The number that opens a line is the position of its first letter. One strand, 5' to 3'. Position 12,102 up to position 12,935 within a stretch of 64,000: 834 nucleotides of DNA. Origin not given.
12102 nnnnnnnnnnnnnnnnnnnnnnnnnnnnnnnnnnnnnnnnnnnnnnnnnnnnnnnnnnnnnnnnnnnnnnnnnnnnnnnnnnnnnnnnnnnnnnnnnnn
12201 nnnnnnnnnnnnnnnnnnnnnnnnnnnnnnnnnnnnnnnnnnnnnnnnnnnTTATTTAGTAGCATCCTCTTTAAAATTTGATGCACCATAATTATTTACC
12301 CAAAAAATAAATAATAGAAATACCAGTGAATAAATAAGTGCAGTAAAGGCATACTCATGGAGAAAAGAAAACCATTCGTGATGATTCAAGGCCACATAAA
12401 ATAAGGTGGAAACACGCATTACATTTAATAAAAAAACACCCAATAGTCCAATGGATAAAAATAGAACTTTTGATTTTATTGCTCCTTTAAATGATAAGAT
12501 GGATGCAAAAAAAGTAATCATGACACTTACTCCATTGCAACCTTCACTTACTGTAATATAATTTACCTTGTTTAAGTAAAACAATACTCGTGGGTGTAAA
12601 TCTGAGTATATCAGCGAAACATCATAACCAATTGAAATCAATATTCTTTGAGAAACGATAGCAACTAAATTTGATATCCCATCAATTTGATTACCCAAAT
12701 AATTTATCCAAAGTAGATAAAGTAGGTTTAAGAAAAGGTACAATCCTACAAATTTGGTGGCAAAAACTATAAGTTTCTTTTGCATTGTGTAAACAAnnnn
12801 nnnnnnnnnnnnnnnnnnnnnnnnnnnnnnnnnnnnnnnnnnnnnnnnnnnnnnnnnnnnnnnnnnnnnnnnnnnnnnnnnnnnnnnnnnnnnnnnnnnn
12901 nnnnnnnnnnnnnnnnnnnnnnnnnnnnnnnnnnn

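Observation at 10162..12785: XrtF-like exosortase, its partner and a 556-aa GT-C-like membrane protein as the distal module of the polysaccharide operon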

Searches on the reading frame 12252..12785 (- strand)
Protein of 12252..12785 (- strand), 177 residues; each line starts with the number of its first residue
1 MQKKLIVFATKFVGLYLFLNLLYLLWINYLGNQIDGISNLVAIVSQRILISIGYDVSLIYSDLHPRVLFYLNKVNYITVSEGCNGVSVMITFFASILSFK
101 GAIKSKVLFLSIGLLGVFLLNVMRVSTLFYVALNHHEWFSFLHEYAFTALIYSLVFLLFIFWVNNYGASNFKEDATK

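Call 3: search_protein_families(library=ncbifam, proteins=[window:12252-12785:-], max_evalue=0.01)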
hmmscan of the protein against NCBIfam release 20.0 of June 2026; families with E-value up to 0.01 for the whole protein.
window:12252-12785:- (177 aa): 8 families
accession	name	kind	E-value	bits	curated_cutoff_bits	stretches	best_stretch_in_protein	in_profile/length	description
TIGR04128.1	exoso_Fjoh_1448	exception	1.1e-31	110.4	90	1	3-166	6-172/174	exosortase family protein XrtF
NF046081.1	exosort_XrtX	exception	1.4e-30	106.4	170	1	3-169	2-165/168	exosortase X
TIGR04177.1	exosort_XrtH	exception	5.6e-15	55.7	86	1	19-164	12-153/158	exosortase H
TIGR04178.1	exo_archaeo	signature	9e-14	51.6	23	1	78-164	2-95/97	exosortase/archaeosortase family protein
TIGR04300.1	exosort_XrtM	exception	1.1e-10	42.1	125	1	75-163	53-141/150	exosortase family protein XrtM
NF046083.1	exosort_XrtY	exception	8.2e-09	35.6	160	1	13-163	26-168/168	exosortase Y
TIGR04144.1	archaeo_VPXXXP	exception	1.9e-06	27.9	150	1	10-164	2-151/156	archaeosortase B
TIGR04124.1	archaeo_artE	exception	1.6e-05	25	95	1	68-163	56-148/153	archaeosortase family protein ArtE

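Call 4: search_protein_families(library=pfam, proteins=[window:12252-12785:-], max_evalue=0.01)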
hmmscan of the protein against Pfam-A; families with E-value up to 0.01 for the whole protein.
window:12252-12785:- (177 aa): 1 family
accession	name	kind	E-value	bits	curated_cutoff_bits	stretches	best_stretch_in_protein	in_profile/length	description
PF09721.15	Exosortase_EpsH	-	3.6e-06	27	25.7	1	9-162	95-252/254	Transmembrane exosortase (Exosortase_EpsH)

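Call 9: find_homologous_proteins(query=window:12252-12785:-)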
Query window:12252-12785:- (177 aa): 16 proteins with E <= 0.001 among 221 candidates.
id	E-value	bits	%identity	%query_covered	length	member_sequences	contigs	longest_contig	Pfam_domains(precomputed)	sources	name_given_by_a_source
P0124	1.9e-105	368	100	100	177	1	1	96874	PF09721.16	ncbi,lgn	-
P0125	3.6e-95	335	88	100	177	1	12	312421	PF09721.16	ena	-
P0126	6.0e-94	331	88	100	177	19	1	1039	PF09721.16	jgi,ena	jgi:exosortase family protein XrtF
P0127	1.0e-91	324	84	100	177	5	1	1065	PF09721.16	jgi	-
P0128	1.5e-91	323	86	100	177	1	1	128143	PF09721.16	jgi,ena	jgi:exosortase family protein XrtF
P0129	1.9e-91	323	85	100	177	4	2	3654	PF09721.16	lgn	-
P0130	2.6e-91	322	84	100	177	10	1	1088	PF09721.16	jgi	-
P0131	2.6e-90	319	85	99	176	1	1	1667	PF09721.16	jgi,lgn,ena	jgi:exosortase family protein XrtF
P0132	7.1e-90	318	82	100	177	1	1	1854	PF09721.16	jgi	-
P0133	8.3e-90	318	82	100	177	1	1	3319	PF09721.16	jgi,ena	jgi:exosortase family protein XrtF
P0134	1.9e-88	313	82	100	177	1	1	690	PF09721.16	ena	-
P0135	2.4e-87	310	81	100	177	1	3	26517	PF09721.16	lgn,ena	-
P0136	5.0e-86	305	81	100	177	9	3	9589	PF09721.16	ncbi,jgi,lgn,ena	jgi:exosortase family protein XrtF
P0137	1.6e-52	196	79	63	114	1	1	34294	-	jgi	jgi:exosortase family protein XrtF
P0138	2.3e-24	105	43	89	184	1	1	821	-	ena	-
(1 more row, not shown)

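Call 23: search_protein_representatives(protein=window:12252-12785:-)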
Query: 177 residues. Proteins with E-value up to 0.001 (for the whole library): 1300; up to 1e-10: 195; up to 1e-30: 1. The best 150 are listed.
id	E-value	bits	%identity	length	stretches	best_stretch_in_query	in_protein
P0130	8.4e-92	322.4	84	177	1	1-176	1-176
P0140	7.2e-26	107.8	44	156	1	22-168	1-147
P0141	7.3e-22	94.8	39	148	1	22-165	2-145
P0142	8.5e-22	94.5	28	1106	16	74-139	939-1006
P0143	2.9e-21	92.8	34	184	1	6-172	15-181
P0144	1.5e-20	90.5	36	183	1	8-166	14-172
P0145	1.6e-20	90.4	31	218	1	6-167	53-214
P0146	2.2e-20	89.9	36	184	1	7-166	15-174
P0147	8.9e-20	88.0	33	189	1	3-165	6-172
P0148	1.2e-19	87.5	38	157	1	37-170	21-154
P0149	1.3e-19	87.5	35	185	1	5-170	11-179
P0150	2.1e-19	86.8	28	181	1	12-162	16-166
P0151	2.5e-19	86.5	32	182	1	11-165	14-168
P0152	3.4e-19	86.1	34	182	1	4-171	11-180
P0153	4.3e-19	85.7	33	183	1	4-168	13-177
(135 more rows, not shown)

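Call 28: find_related_loci(query=A2, collection=genome_contigs, flank=10000)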
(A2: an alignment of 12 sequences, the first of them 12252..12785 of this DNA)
Query A2 (177 aa) in genome_contigs; peptide patterns used: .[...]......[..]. (x = any residue, [..] = any of these).
189 stretches matched a pattern; 188 encode a relative of the query (tblastn E <= 1e-3); the best 80 are kept; 80 distinct loci.
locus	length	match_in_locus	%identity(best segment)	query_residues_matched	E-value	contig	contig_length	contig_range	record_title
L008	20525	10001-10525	88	1-175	4e-93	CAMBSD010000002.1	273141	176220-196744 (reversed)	MAG: Chitinophaga pinensis isolate AE-24oct19-69 genome assembly, contig: AE-24oct19-C3, whole genome shotgun sequence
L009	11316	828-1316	38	3-165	1e-31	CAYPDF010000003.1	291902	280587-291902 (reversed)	MAG TPA_asm: uncultured Ohtaekwangia sp. isolate binchicken_co351_92 genome assembly, contig: NODE_15_length_291902_cov_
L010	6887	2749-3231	37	3-163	2e-30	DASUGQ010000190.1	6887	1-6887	MAG TPA_asm: Cyclobacteriaceae bacterium isolate SMAG_U1410 k141_165991, whole genome shotgun sequence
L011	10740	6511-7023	36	3-174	1e-29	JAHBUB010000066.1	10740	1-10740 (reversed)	MAG: Cyclobacteriaceae bacterium isolate ACE_BAC24 BAC24_66, whole genome shotgun sequence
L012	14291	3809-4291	35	3-163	7e-30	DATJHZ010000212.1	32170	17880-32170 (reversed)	MAG TPA_asm: Cyclobacteriaceae bacterium isolate SMAG_U15525 k141_7095267, whole genome shotgun sequence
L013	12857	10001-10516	36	3-174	2e-29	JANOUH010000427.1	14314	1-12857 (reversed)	MAG: Cytophagales bacterium isolate VAR_39_metabat_179 VAR_39_k141_3729827, whole genome shotgun sequence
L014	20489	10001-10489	36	3-165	2e-29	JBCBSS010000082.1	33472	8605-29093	MAG: Bacteroidota bacterium isolate J06638_29 NODE_82_length_33472_cov_6.609373, whole genome shotgun sequence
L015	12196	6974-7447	38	3-160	3e-29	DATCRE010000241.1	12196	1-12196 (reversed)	MAG TPA_asm: Cyclobacteriaceae bacterium isolate SMAG_U7271 k141_121960, whole genome shotgun sequence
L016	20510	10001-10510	35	3-172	3e-29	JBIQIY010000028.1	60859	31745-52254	MAG: Flammeovirgaceae bacterium isolate mag.88f NODE_698_length_60859, whole genome shotgun sequence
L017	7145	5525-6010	37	3-164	4e-29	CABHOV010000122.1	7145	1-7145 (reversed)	MAG: uncultured Bacteroides sp. isolate Bacteroidetes_sp_nbed49b3 genome assembly, contig: NODE_23865_length_7145_cov_5.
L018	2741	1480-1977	35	12-177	5e-29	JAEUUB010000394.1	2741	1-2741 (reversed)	MAG: Cyclobacteriaceae bacterium isolate new MAG-344 k141_2020557, whole genome shotgun sequence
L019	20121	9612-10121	38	3-177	1e-28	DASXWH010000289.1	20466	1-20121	MAG TPA_asm: Ohtaekwangia sp. isolate SMAG_U4766 k141_231322, whole genome shotgun sequence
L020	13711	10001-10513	36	3-173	1e-28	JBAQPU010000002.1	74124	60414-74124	MAG: Cyclobacteriaceae bacterium isolate MFD03278_ilm_asm_bin6 k127_59795, whole genome shotgun sequence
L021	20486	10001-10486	36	3-164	9e-29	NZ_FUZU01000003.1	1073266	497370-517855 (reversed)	Ohtaekwangia koreensis strain DSM 25262, whole genome shotgun sequence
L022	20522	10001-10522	36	3-176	7e-29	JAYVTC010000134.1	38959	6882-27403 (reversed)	MAG: Cyclobacteriaceae bacterium isolate GL74_DN_metabinner_5 GL74_DN_metabinner_5_133, whole genome shotgun sequence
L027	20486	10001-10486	36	3-164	6e-28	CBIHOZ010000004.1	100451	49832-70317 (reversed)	MAG TPA_asm: uncultured Chitinophaga sp. isolate SRR18156198_binner123_Refined_29 genome assembly, contig: ERZ27336860.4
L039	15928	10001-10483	34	3-163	4e-26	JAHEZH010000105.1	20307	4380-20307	MAG: Flammeovirgaceae bacterium isolate nzgw147 NODE_2507_length_20308_cov_3.140883, whole genome shotgun sequence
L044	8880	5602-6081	39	12-170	4e-26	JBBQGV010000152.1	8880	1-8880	MAG: Chitinophagales bacterium isolate Co_metawrap_942 Cmw_942_k141_3102687_length_8880_cov_19.9913, whole genome shotgu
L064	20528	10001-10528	35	3-177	3e-24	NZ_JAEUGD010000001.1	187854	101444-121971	Fulvivirga marina strain 29W222 scaffold1, whole genome shotgun sequence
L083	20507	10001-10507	34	8-177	9e-23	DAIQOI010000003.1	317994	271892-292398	MAG TPA_asm: Cyclobacteriaceae bacterium isolate CTOTU10717 NODE_13_length_317994_cov_22.638380, whole genome shotgun se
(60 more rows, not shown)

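Call 34: search_protein_families(library=pfam, proteins=[L027:12160-16944:+, L021:19356-20243:-, L044:3218-4195:+, L027:4730-5941:+, L021:5937-6938:+, L021:2622-3605:+, L044:1543-2292:+, L039:4353-6077:+, L083:10513-10947:+], max_evalue=0.001)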
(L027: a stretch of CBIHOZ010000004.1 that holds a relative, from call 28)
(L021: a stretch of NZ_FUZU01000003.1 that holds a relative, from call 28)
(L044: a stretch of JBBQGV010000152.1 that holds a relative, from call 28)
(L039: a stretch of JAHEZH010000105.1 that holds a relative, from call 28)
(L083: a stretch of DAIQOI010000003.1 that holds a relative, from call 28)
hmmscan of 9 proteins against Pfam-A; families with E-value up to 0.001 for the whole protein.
L027:12160-16944:+ (1594 aa): 1 family
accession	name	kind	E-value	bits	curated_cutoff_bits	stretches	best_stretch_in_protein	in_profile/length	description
PF18962.6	Por_Secre_tail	-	2e-07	31.7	27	1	1516-1589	1-74/75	Secretion system C-terminal sorting domain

L021:19356-20243:- (295 aa): 2 families
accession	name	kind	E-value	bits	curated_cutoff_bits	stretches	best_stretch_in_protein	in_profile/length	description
PF13505.12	OMP_b-brl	-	7.4e-07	29.9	28.7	1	35-206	18-155/175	Outer membrane protein beta-barrel domain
PF19573.5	DUF6089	-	2.4e-06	27.5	23.2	1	41-212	23-185/226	Domain of unknown function (DUF6089)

L044:3218-4195:+ (325 aa): 1 family
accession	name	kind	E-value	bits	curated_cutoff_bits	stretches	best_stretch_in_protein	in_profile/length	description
PF00953.26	Glycos_transf_4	-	8.8e-20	71.7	27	1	71-213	3-158/160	Glycosyl transferase family 4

L027:4730-5941:+ (403 aa): 0 families

L021:5937-6938:+ (333 aa): 1 family
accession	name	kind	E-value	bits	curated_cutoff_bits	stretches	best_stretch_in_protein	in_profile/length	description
PF01522.26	Polysacc_deac_1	-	2.7e-06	27.8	23.1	1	36-182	19-120/124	Polysaccharide deacetylase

L021:2622-3605:+ (327 aa): 4 families
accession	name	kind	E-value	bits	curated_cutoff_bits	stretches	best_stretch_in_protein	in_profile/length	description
PF13527.13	Acetyltransf_9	-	2.6e-18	66.7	25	1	2-132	1-125/127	Acetyltransferase (GNAT) domain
PF00583.31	Acetyltransf_1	-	6.2e-07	30.1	20.7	1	15-131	5-116/116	Acetyltransferase (GNAT) family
PF13508.13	Acetyltransf_7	-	5.3e-05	23.9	27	1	48-133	5-84/84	Acetyltransferase (GNAT) domain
PF13673.13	Acetyltransf_10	-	8.3e-05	23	23.6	1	44-135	29-111/128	Acetyltransferase (GNAT) domain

L044:1543-2292:+ (249 aa): 3 families
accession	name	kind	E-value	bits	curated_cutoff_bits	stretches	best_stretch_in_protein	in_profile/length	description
PF00535.33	Glycos_transf_2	-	1.7e-23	83.8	23.3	1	4-141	1-146/168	Glycosyl transferase family 2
PF13641.12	Glyco_tranf_2_3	-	2.2e-06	28.3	27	1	4-179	4-192/230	Glycosyltransferase like family 2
PF10111.15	Glyco_tranf_2_2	-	6.1e-05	23.1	27.3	1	11-182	10-200/276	Glycosyltransferase like family 2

L039:4353-6077:+ (574 aa): 4 families
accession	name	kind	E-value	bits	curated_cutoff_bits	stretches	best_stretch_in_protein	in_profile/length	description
PF16861.10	Carbam_trans_C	-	5.4e-69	231.5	27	1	408-574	3-170/170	Carbamoyltransferase C-terminus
PF02543.21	Carbam_trans_N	-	5.3e-64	217.3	24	1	3-353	2-346/346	Carbamoyltransferase N-terminus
PF00814.31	TsaD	-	5.4e-09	36.6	24.8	1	120-340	81-251/264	tRNA N6-adenosine threonylcarbamoyltransferase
PF22521.2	HypF_C_2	-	0.0002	21.6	27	1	277-350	163-240/241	Carbamoyltransferase, Kae1-like Domain, second subdomain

L083:10513-10947:+ (144 aa): 0 families

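Call 41: search_protein_families(library=ncbifam, alignment_id=A4, max_evalue=0.001)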
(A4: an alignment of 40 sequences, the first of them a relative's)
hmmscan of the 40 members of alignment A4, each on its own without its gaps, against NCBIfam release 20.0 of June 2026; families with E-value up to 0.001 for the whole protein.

A. member 1, L009:1276-1779:+ (167 aa): 1 family
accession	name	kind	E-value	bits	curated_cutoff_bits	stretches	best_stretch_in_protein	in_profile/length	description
TIGR04127.1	flavo_near_exo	equivalog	6e-08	32.9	35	1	67-160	44-134/136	exosortase F system-associated membrane protein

B. families by the number of members that match (of 40 scanned): 2 families
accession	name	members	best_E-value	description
TIGR04127.1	flavo_near_exo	40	1.4e-15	exosortase F system-associated membrane protein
NF046082.1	assoc_w_XrtX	8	3.2e-06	XrtX-associated membrane protein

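Call 58: find_related_loci(query=A6, collection=metagenome_contigs, flank=8000)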
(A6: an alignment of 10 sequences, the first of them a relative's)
Query A6 (188 aa) in metagenome_contigs; peptide patterns used: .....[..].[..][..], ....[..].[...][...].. (x = any residue, [..] = any of these).
600 stretches matched a pattern (row limit reached: there are more); 432 encode a relative of the query (tblastn E <= 1e-3); the best 80 are kept; 80 distinct loci.
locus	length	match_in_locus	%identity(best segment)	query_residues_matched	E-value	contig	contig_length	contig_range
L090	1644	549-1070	44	13-186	1e-47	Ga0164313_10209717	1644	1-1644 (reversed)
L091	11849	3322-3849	43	13-188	3e-44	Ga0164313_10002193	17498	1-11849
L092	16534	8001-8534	40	6-183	8e-44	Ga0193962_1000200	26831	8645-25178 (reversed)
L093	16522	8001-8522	42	6-179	2e-43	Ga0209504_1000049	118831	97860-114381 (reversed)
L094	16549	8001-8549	42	6-188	1e-43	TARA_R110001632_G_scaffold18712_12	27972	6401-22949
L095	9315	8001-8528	41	4-179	3e-43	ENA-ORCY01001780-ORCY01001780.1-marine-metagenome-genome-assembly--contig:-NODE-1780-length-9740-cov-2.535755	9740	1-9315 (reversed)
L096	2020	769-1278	44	15-184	9e-44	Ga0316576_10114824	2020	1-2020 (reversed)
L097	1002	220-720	44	13-181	1e-45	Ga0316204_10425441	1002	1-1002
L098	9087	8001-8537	43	1-183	4e-43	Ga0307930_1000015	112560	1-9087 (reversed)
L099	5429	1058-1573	43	13-184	7e-43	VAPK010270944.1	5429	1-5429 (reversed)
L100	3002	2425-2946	42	15-188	6e-43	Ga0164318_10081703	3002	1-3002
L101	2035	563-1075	43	15-186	1e-42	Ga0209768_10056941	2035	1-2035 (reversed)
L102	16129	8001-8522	41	15-188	2e-42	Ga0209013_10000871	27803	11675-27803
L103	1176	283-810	41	4-179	6e-44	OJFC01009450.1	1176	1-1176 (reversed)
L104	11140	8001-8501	45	15-184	4e-42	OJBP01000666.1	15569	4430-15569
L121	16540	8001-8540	39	4-183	8e-40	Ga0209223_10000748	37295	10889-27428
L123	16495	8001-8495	46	15-183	9e-40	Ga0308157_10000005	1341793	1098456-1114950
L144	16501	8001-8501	42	15-183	9e-39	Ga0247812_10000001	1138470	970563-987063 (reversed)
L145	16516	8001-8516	41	7-180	9e-39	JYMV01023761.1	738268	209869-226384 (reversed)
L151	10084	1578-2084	43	15-186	5e-38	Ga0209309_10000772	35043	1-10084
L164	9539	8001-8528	43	13-188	2e-37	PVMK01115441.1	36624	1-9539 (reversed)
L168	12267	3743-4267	38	6-180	1e-37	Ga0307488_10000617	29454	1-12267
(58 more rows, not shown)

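Call 63: search_protein_families(library=pfam, proteins=[L144:7433-7906:-, L168:1636-3168:-, L093:9012-9425:+, L121:4512-5540:-, L164:3328-4158:-, L145:1765-2271:-, L164:946-2826:-, L151:3128-5368:+, L093:11750-12115:+, L168:8193-9827:-], max_evalue=0.0001)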
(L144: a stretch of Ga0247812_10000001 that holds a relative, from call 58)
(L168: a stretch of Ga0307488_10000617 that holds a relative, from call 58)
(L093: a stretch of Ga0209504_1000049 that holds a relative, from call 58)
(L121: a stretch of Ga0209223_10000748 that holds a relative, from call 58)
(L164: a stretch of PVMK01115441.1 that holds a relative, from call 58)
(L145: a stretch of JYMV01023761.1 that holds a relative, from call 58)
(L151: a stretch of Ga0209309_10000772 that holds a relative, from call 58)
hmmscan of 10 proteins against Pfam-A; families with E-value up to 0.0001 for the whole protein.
L144:7433-7906:- (157 aa): 2 families
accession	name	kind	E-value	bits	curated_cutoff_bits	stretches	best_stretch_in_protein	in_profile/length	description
PF13185.12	GAF_2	-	2.3e-10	41.3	28.6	1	35-149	12-127/136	GAF domain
PF01590.32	GAF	-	5e-10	40.5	22.4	1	46-154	20-130/133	GAF domain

L168:1636-3168:- (510 aa): 2 families
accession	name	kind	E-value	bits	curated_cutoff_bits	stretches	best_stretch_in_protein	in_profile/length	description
PF01808.24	AICARFT_IMPCHas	-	3.6e-108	362.2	25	1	138-441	1-311/311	AICARFT/IMPCHase bienzyme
PF02142.27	MGS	-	6.4e-20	71.5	24.1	1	20-132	2-93/94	MGS-like domain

L093:9012-9425:+ (137 aa): 0 families

L121:4512-5540:- (342 aa): 5 families
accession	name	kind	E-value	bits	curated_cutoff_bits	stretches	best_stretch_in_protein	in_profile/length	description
PF06723.19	MreB_Mbl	-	2.4e-123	411.6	27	1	9-337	2-326/327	MreB/Mbl protein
PF14450.12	FtsA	-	3.1e-13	50.6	31.8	1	158-317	2-112/127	Cell division protein FtsA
PF00022.25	Actin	-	7e-08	31.9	27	0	33-200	31-190/410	Actin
PF00012.26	HSP70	-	2.1e-07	30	20.6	1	102-175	133-207/599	Hsp70 protein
PF11104.14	PilM_2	-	3.2e-05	23.5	27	0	288-341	278-330/340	Type IV pilus assembly protein PilM;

L164:3328-4158:- (276 aa): 1 family
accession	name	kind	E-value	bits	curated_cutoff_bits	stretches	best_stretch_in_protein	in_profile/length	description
PF04085.20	MreC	-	8.3e-37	126.7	28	1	112-258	1-146/147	Rod shape-determining protein MreC, barrel core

L145:1765-2271:- (168 aa): 0 families

L164:946-2826:- (626 aa): 2 families
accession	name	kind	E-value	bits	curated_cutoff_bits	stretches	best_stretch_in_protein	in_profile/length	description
PF00905.27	Transpeptidase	-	6.1e-58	196.8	22.1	1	249-582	1-295/299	Penicillin binding protein transpeptidase domain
PF03717.20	PBP_dimer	-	2.6e-36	126.2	24.4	1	48-210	3-176/180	Penicillin-binding Protein dimerisation domain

L151:3128-5368:+ (746 aa): 3 families
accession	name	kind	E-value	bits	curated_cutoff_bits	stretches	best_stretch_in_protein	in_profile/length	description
PF00593.30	TonB_dep_Rec_b-barrel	-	1.1e-22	82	27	1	312-703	21-436/436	TonB dependent receptor-like, beta-barrel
PF13715.12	CarbopepD_reg_2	-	4.6e-11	43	32.2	1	23-85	3-63/88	CarboxypepD_reg-like domain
PF07715.20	Plug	-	1.7e-07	32.2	23.9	1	119-220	6-106/107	TonB-dependent Receptor Plug Domain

L093:11750-12115:+ (121 aa): 1 family
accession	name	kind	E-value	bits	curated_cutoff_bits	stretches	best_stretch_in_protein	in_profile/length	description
PF00403.32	HMA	-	1.7e-06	28.7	24.8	1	31-88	3-61/62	Heavy-metal-associated domain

L168:8193-9827:- (544 aa): 1 family
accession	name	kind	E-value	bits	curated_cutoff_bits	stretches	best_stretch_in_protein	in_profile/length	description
PF00118.29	Cpn60_TCP1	-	1.2e-79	268.8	34.3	1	22-521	1-486/490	TCP-1/cpn60 chaperonin family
